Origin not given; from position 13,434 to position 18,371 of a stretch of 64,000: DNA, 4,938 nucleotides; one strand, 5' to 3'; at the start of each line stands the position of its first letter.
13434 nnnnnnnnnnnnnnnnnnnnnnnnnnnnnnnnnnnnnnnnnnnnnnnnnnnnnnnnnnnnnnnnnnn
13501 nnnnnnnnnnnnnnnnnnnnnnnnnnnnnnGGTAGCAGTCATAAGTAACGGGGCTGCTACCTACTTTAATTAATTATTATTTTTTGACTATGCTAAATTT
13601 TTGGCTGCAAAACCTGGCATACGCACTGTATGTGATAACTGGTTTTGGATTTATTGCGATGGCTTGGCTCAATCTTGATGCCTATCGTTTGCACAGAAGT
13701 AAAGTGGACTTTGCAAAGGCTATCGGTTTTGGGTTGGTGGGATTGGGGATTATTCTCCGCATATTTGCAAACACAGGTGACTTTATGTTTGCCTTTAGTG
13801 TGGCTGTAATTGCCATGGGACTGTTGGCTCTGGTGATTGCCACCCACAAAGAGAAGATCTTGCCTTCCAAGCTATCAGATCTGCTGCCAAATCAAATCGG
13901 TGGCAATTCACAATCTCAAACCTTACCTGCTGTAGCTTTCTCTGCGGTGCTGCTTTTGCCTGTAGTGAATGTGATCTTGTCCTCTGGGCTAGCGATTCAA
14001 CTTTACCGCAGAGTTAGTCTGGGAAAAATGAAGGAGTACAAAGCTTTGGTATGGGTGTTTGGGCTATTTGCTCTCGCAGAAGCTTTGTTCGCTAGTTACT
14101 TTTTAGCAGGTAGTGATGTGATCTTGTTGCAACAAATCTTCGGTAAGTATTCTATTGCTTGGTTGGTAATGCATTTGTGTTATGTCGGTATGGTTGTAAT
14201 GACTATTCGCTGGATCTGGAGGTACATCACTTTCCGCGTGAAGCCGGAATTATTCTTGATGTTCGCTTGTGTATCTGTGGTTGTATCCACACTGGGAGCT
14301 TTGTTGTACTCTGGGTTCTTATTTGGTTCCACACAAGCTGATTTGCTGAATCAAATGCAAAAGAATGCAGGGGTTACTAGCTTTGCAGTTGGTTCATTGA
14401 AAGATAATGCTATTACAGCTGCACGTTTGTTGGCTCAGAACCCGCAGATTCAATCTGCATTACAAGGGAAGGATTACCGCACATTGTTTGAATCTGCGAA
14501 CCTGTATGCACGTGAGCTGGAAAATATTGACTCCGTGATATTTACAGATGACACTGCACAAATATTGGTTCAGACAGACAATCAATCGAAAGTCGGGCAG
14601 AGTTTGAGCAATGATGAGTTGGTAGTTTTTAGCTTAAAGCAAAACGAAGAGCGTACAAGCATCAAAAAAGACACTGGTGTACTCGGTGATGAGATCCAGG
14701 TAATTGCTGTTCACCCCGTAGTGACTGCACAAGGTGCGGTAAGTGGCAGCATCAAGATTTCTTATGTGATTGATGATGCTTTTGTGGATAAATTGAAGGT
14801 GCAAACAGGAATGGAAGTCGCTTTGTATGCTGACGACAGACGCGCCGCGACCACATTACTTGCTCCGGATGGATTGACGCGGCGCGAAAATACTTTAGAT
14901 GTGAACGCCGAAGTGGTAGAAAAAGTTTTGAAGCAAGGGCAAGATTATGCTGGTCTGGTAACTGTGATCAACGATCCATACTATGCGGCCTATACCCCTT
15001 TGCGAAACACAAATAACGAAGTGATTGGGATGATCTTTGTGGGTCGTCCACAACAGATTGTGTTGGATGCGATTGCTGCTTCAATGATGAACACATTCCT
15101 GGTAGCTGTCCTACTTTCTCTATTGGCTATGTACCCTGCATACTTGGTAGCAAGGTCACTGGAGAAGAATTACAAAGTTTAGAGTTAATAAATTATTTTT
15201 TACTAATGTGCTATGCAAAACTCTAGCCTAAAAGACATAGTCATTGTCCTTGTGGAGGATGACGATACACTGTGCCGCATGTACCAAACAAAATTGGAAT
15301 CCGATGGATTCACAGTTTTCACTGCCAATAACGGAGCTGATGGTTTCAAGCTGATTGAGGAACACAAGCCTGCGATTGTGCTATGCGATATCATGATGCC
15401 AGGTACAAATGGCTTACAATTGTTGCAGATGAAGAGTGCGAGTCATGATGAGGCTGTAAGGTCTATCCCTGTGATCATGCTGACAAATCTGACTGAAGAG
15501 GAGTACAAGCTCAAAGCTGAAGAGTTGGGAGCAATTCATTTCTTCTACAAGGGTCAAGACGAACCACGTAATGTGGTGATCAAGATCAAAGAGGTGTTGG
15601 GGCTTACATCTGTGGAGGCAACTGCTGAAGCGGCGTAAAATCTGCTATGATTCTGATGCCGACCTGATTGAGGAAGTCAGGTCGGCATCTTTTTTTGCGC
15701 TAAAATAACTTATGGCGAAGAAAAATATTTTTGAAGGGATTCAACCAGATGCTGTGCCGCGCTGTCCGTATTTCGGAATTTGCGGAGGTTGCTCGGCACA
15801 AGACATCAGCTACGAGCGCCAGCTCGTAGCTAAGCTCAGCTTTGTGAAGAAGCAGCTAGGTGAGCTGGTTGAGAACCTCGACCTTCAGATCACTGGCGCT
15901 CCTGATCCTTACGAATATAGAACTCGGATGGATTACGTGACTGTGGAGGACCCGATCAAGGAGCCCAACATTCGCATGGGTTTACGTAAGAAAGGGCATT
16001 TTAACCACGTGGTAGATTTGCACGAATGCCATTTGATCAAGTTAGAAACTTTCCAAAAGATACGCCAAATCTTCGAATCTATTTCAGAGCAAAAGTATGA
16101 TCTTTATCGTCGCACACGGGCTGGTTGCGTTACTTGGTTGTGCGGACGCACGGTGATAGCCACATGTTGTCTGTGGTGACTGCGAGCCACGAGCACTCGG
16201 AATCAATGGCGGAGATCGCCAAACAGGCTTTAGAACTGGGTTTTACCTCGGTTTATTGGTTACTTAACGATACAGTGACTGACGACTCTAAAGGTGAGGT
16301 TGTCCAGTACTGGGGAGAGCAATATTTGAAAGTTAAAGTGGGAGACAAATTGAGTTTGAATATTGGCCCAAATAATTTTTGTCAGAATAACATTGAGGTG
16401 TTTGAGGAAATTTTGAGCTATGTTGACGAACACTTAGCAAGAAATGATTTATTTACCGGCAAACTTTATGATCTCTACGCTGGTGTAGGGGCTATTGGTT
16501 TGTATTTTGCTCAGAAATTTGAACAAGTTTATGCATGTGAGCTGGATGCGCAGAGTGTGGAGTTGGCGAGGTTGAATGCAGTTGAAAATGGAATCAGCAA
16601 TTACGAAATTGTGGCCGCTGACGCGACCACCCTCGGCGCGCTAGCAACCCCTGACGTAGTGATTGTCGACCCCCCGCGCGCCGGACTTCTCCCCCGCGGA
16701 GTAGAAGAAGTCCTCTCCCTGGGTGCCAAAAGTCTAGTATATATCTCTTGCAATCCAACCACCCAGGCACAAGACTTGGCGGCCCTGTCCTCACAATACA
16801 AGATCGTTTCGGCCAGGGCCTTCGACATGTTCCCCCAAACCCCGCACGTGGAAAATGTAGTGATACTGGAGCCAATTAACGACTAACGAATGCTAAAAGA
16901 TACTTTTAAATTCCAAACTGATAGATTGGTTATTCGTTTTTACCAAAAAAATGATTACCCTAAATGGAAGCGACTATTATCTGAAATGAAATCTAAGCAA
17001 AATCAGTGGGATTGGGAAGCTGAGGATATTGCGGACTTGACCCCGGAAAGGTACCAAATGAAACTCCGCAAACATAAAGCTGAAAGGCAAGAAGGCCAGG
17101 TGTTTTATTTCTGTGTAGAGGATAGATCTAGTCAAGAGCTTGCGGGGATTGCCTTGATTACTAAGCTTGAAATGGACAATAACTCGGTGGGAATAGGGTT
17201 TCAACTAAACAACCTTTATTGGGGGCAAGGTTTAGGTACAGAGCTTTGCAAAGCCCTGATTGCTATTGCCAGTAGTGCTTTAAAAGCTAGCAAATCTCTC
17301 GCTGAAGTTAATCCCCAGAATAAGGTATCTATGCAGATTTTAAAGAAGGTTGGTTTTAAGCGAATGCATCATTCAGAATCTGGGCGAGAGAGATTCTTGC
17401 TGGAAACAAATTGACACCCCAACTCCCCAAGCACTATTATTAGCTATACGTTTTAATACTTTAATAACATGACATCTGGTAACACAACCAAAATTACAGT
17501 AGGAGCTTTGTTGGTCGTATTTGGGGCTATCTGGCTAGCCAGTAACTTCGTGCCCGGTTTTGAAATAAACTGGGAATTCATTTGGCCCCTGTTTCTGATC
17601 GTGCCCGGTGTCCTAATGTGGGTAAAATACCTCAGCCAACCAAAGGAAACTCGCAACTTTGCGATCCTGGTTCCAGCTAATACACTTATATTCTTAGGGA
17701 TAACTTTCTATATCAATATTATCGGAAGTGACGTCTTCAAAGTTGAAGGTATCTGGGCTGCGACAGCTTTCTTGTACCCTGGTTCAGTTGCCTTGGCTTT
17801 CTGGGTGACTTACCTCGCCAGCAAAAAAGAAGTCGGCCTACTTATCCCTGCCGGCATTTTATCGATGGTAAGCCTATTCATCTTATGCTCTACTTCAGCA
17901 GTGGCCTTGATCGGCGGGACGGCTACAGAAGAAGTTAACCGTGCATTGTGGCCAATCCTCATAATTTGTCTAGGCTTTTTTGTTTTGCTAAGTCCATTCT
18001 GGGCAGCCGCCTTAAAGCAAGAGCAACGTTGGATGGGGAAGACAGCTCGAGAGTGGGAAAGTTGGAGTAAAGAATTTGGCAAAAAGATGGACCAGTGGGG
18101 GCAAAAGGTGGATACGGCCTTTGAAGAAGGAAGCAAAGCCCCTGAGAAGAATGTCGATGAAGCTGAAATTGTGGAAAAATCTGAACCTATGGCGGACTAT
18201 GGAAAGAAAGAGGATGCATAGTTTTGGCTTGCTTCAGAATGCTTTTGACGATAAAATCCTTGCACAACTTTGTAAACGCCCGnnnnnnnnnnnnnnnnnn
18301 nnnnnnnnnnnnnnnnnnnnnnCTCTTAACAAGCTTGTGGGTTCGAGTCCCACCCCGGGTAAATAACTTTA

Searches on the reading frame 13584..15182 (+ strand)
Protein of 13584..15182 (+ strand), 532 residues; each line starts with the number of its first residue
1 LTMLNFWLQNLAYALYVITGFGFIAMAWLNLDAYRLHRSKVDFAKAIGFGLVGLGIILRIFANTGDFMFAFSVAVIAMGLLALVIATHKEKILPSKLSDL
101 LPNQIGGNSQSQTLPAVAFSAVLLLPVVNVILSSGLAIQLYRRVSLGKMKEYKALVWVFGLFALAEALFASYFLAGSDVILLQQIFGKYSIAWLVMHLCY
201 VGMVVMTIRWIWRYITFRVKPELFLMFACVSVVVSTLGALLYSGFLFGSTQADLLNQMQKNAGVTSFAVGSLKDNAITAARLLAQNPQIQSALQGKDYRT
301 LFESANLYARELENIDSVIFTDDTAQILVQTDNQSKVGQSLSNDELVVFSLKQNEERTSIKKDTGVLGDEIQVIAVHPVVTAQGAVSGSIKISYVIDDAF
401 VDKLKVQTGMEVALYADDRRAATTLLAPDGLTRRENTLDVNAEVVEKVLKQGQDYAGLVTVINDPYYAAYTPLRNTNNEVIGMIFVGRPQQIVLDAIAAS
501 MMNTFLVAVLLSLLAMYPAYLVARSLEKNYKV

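Call 56: search_protein_families(library=pfam, proteins=[window:13584-15182:+])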
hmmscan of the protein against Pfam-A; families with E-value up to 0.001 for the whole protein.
window:13584-15182:+ (532 aa): 6 families
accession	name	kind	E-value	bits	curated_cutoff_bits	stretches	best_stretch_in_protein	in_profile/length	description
PF17202.10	sCache_3_3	-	3.3e-25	88.9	28.8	1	397-498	6-105/107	Single cache domain 3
PF17201.10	Cache_3-Cache_2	-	4.5e-15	56.2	27.7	1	399-503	89-197/299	Cache 3/Cache 2 fusion domain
PF14827.12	dCache_3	-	5.5e-14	52.8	25.7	1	256-489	6-234/239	Double sensory domain of two-component sensor kinase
PF17203.10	sCache_3_2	-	1.1e-10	42.2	28.4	1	401-499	44-137/140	Single cache domain 3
PF05228.19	CHASE4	-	5.8e-05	23.7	26.2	1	314-414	47-139/140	CHASE4 domain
PF23846.1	Cache_WalK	-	0.00074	20.4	27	0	313-392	12-90/92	WalK sensor protein kinase Chache domain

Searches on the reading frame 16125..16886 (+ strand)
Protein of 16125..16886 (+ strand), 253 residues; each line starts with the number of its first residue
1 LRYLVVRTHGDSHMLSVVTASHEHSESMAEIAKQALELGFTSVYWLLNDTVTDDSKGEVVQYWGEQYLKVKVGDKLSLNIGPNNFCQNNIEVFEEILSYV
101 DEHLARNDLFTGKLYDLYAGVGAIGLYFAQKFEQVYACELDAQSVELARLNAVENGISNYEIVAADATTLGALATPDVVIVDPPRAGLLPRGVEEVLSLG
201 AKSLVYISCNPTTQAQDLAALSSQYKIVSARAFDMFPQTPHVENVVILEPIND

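Call 76: search_protein_families(library=pfam, proteins=[window:16125-16886:+])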
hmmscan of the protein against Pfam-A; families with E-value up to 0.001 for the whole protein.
window:16125-16886:+ (253 aa): 4 families
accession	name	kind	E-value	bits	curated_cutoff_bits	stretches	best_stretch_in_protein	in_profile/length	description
PF05958.17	tRNA_U5-meth_tr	-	3.9e-26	92.3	23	2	178-249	286-355/357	tRNA (Uracil-5-)-methyltransferase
PF05175.20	MTS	-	1.2e-09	38.5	23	1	83-184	9-107/170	Methyltransferase small domain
PF13649.12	Methyltransf_25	-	1.9e-05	25.7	27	1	116-180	3-69/97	Methyltransferase domain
PF13847.12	Methyltransf_31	-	0.00084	19.5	27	0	113-182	6-81/145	Methyltransferase domain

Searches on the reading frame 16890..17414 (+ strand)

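Call 76: search_protein_families(library=pfam, proteins=[window:16890-17414:+])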
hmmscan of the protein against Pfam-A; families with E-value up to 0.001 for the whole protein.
window:16890-17414:+ (174 aa): 4 families
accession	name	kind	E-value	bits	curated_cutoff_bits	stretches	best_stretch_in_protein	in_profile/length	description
PF13302.13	Acetyltransf_3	-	1.4e-18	68.3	25.4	1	12-157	1-138/138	Acetyltransferase (GNAT) domain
PF00583.31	Acetyltransf_1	-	3.5e-08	34.2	20.7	1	52-156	19-116/116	Acetyltransferase (GNAT) family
PF13420.13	Acetyltransf_4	-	6.6e-08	33.2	24.3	1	15-161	1-139/155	Acetyltransferase (GNAT) domain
PF08445.16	FR47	-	0.00032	21.1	22.1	1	105-162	28-83/86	FR47-like protein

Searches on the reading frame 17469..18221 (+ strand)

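Call 76: search_protein_families(library=pfam, proteins=[window:17469-18221:+])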
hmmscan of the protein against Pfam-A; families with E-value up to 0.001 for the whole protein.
window:17469-18221:+ (250 aa): 2 families
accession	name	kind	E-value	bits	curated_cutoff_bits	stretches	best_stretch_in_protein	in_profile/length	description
PF18917.5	LiaI-LiaF-like_TM1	-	2.6e-07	31.1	27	1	9-50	1-41/42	LiaI-LiaF-like transmembrane region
PF22570.1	LiaF-TM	-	1.3e-06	29.6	27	1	11-105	2-87/98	LiaF transmembrane domain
